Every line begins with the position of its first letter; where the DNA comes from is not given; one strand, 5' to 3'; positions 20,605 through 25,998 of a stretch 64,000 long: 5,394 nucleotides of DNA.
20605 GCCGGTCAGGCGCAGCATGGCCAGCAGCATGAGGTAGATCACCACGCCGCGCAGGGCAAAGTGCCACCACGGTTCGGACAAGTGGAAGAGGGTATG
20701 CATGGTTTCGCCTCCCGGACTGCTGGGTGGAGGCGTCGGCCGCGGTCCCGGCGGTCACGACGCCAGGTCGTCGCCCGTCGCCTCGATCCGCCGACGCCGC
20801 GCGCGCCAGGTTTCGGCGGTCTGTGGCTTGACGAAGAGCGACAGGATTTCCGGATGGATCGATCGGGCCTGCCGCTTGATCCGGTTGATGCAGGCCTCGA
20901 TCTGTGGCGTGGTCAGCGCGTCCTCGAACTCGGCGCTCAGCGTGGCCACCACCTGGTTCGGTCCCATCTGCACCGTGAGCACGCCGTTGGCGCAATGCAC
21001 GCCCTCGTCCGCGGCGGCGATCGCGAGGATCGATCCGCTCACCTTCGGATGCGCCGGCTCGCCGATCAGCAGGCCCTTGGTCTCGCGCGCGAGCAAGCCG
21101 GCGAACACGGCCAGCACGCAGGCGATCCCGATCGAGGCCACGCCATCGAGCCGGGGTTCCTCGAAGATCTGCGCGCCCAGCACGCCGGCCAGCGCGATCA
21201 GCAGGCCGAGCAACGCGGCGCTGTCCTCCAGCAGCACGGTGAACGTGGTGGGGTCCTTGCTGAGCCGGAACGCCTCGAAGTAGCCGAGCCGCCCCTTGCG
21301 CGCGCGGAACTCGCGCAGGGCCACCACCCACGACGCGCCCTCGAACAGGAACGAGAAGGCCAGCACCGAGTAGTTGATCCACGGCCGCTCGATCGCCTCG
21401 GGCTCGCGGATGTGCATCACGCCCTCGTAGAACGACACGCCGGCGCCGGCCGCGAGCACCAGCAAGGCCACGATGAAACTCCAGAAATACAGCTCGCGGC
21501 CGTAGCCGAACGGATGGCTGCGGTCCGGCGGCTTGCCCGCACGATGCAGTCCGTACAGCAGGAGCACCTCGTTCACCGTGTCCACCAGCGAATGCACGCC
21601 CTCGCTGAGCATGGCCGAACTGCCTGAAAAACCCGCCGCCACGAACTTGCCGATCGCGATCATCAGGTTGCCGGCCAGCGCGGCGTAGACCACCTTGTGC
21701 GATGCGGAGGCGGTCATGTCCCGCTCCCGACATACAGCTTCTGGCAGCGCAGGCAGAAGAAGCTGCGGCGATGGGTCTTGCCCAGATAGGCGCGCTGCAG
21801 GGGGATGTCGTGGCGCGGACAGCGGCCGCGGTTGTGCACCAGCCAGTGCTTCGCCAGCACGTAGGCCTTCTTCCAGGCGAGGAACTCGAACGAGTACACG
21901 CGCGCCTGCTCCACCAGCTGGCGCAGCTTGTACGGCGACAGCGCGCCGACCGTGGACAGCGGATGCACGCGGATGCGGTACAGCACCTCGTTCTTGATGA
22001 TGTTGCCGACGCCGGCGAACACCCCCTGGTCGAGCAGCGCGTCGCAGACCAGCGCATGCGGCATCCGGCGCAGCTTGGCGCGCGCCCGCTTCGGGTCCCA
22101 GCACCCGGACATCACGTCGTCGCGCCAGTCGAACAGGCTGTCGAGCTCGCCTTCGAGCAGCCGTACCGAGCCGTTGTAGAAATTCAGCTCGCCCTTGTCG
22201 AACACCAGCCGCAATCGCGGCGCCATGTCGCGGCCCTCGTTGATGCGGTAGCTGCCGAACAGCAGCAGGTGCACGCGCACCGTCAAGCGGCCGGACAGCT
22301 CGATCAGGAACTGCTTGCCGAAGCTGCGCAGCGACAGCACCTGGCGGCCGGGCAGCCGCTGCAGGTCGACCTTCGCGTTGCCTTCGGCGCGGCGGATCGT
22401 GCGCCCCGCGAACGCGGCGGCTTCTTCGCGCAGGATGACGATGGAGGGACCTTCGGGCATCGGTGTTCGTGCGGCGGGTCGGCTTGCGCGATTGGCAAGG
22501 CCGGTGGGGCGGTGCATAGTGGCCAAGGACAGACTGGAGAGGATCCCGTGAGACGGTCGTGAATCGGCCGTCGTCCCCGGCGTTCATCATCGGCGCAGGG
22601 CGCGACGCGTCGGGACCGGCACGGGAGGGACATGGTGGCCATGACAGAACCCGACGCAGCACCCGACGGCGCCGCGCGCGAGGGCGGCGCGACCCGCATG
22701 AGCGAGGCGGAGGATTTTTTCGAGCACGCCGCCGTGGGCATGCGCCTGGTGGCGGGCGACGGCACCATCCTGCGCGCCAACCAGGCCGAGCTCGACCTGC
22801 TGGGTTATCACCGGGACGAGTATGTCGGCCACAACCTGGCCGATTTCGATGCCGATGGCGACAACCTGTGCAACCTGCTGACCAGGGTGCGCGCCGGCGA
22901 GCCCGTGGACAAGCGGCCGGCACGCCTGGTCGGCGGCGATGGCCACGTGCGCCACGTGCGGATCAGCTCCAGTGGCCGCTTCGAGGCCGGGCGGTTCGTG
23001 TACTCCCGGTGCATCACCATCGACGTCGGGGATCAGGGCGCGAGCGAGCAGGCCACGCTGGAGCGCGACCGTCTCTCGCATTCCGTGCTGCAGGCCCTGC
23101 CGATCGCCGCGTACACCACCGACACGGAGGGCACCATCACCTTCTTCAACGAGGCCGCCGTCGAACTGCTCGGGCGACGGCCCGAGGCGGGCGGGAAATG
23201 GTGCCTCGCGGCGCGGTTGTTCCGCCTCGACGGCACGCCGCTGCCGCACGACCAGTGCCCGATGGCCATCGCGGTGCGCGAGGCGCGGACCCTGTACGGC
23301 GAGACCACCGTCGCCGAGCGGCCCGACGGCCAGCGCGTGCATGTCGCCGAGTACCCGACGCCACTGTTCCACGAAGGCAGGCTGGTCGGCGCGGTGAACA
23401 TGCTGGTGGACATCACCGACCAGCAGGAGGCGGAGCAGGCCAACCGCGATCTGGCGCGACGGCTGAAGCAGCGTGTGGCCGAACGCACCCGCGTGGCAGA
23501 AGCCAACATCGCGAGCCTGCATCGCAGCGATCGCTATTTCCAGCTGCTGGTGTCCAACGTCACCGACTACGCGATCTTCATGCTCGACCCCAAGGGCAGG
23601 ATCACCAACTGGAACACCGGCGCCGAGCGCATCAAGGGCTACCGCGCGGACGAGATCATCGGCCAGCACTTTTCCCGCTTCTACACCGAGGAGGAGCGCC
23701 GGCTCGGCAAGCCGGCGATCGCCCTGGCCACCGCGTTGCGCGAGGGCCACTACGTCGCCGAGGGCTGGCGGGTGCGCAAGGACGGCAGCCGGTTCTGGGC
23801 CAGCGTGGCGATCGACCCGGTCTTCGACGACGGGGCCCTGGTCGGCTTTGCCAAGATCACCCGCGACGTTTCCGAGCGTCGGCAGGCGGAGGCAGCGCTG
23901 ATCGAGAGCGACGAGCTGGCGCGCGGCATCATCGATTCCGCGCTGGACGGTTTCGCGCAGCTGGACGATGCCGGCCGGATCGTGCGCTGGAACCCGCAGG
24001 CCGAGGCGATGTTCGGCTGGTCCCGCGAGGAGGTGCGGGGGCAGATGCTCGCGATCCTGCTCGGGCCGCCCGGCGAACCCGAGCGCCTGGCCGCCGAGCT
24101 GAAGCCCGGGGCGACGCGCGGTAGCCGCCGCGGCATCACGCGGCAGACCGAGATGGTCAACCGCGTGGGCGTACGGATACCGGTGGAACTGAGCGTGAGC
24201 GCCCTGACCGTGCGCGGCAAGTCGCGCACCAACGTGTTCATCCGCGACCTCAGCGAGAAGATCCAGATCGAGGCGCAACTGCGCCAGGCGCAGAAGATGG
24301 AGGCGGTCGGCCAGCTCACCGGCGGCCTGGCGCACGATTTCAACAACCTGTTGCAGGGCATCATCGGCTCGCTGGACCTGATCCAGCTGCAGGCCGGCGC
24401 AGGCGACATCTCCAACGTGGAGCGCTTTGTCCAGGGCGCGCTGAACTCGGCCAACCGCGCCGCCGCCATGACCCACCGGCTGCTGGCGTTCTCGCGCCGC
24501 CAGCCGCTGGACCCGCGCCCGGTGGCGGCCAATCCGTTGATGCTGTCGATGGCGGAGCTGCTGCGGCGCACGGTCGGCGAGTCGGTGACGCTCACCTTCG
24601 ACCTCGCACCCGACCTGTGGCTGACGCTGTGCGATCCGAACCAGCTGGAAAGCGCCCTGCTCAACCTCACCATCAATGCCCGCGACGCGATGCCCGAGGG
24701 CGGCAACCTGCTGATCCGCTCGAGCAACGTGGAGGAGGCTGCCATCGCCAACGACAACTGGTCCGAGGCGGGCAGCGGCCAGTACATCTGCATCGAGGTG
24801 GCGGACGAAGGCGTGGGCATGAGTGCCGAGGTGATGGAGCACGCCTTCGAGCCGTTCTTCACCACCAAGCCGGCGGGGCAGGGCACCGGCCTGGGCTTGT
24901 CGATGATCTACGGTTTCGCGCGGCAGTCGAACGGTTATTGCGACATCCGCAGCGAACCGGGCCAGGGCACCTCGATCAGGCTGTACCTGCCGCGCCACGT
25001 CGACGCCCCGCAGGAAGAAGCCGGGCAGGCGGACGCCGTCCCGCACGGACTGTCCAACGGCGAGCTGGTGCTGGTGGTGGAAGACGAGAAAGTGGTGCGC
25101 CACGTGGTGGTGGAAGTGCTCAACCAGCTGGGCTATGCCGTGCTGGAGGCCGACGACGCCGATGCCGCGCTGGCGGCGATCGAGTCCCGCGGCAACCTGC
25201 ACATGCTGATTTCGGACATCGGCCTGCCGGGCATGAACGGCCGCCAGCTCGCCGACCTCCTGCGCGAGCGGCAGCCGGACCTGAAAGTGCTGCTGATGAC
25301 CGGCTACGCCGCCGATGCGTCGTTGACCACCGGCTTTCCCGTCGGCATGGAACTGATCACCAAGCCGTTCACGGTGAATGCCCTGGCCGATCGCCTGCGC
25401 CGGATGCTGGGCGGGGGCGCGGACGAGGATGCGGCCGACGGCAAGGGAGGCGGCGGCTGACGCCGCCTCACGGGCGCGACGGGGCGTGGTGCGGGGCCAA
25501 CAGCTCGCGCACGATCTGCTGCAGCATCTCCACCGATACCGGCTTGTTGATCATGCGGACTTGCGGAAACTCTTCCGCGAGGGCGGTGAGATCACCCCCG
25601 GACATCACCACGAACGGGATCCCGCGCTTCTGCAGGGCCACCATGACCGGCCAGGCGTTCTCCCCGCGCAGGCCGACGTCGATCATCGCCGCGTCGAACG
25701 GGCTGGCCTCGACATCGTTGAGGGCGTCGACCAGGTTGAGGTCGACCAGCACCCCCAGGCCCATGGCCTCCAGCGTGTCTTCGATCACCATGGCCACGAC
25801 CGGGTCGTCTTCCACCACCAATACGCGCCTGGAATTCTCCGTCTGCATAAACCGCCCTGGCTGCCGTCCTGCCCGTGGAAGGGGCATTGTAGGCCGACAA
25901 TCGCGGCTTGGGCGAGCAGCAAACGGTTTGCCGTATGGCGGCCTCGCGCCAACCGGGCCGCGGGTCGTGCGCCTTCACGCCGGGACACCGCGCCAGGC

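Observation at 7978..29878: Shared promoter layout (CAC half-site - N21 - nAnnnT) across a general-stress cluster: a regulon with no visible regulator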

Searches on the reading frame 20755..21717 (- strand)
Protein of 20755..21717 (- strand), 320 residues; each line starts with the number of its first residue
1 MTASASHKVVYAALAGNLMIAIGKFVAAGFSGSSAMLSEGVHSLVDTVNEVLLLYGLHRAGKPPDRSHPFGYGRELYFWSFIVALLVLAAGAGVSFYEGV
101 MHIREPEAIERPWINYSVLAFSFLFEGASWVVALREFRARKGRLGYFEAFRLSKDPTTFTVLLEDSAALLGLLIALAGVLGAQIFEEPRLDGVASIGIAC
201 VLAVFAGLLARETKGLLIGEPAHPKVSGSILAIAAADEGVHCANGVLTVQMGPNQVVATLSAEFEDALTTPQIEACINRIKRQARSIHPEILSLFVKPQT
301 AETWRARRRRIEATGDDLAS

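Call 8: search_protein_families(library=pfam, proteins=[window:20755-21717:-], max_evalue=0.01)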
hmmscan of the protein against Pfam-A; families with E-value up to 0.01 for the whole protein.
window:20755-21717:- (320 aa): 1 family
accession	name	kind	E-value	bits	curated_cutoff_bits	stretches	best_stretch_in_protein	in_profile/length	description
PF01545.26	Cation_efflux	-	7.1e-35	121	26.6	1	11-214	2-194/198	Cation efflux family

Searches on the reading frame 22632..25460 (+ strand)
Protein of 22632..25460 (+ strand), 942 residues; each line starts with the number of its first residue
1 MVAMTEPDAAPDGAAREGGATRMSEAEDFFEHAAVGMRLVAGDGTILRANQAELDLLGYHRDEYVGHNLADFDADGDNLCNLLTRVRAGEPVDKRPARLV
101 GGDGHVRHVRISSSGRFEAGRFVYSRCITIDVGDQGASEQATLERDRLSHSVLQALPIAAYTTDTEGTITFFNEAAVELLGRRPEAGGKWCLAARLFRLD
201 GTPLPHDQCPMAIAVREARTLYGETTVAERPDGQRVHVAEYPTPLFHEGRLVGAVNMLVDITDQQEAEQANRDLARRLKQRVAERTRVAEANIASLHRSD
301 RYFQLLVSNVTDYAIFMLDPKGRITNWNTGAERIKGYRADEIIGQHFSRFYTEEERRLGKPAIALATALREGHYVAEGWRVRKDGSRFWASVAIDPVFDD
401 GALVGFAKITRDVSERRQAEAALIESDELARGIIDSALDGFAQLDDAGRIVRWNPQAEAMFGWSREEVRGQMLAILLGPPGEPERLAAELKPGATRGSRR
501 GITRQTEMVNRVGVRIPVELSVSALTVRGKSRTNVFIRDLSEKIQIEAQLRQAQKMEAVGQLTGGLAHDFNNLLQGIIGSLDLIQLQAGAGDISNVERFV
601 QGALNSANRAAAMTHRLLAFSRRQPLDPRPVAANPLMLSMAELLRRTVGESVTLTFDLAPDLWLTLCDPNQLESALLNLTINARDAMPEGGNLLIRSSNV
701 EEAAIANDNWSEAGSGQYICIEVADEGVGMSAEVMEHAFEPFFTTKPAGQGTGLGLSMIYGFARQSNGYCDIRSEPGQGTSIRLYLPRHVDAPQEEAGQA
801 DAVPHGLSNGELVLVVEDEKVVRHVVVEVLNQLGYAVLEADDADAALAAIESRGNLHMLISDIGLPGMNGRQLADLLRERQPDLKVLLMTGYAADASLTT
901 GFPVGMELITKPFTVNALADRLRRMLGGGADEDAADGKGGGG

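Call 5: find_encoding_contigs(protein=window:22632-25460:+, flank=10000, max_places=3)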
Protein window:22632-25460:+ (942 aa): 1 contig read that carries it; 1 place shown.
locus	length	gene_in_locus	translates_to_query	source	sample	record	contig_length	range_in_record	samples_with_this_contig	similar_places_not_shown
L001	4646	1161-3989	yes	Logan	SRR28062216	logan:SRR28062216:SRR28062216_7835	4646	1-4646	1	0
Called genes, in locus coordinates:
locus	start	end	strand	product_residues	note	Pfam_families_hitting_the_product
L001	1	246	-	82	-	?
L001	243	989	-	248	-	PF01149:Fapy_DNA_glyco, PF06831:H2TH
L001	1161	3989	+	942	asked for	PF08448:PAS_4 (weak), PF00989:PAS, PF08448:PAS_4, PF13426:PAS_9, PF00989:PAS, PF13426:PAS_9, PF02518:HATPase_c, PF00072:Response_reg, +7 more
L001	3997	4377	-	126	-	PF00072:Response_reg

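Call 43: search_protein_families(library=pfam, proteins=[window:22632-25460:+], max_evalue=0.001)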
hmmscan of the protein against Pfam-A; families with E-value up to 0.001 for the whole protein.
window:22632-25460:+ (942 aa): 9 families
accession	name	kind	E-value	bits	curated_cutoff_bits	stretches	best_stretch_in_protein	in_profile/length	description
PF13426.13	PAS_9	-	2.1e-44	150.4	27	4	314-415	3-103/103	PAS domain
PF00989.32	PAS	-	1.4e-38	131.9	22.6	3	304-409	4-109/113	PAS fold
PF08448.16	PAS_4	-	6.2e-33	113.8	23.1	4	314-418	7-110/110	PAS fold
PF13188.13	PAS_8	-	3.8e-24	84.1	21.8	1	431-477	4-47/65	PAS domain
PF00072.30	Response_reg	-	8.8e-20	71.4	30.2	1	813-922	1-110/111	Response regulator receiver domain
PF02518.31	HATPase_c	-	2.6e-19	70.1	26.4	1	668-788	2-109/111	Histidine kinase-, DNA gyrase B-, and HSP90-like ATPase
PF08447.18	PAS_3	-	2.7e-08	34.4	25.6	0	325-402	2-81/89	PAS fold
PF00512.31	HisKA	-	2.3e-07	31.2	26.9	1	560-624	3-64/66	His Kinase A (phospho-acceptor) domain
PF24820.1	Diguanyl_cycl_sensor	-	3.6e-07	30.5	28.1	0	313-356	7-50/109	Diguanylate cyclase-like sensor domain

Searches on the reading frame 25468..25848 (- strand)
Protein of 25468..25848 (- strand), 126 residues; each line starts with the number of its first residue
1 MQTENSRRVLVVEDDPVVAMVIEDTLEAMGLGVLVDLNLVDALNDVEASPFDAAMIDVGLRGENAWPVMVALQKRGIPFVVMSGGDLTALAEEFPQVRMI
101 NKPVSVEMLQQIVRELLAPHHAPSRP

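Call 11: search_protein_families(library=pfam, proteins=[window:25468-25848:-], max_evalue=0.01)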
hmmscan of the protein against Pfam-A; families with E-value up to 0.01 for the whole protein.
window:25468-25848:- (126 aa): 1 family
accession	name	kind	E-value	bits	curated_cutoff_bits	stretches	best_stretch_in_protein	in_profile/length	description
PF00072.30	Response_reg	-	1.1e-07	32.4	30.2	1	9-113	1-110/111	Response regulator receiver domain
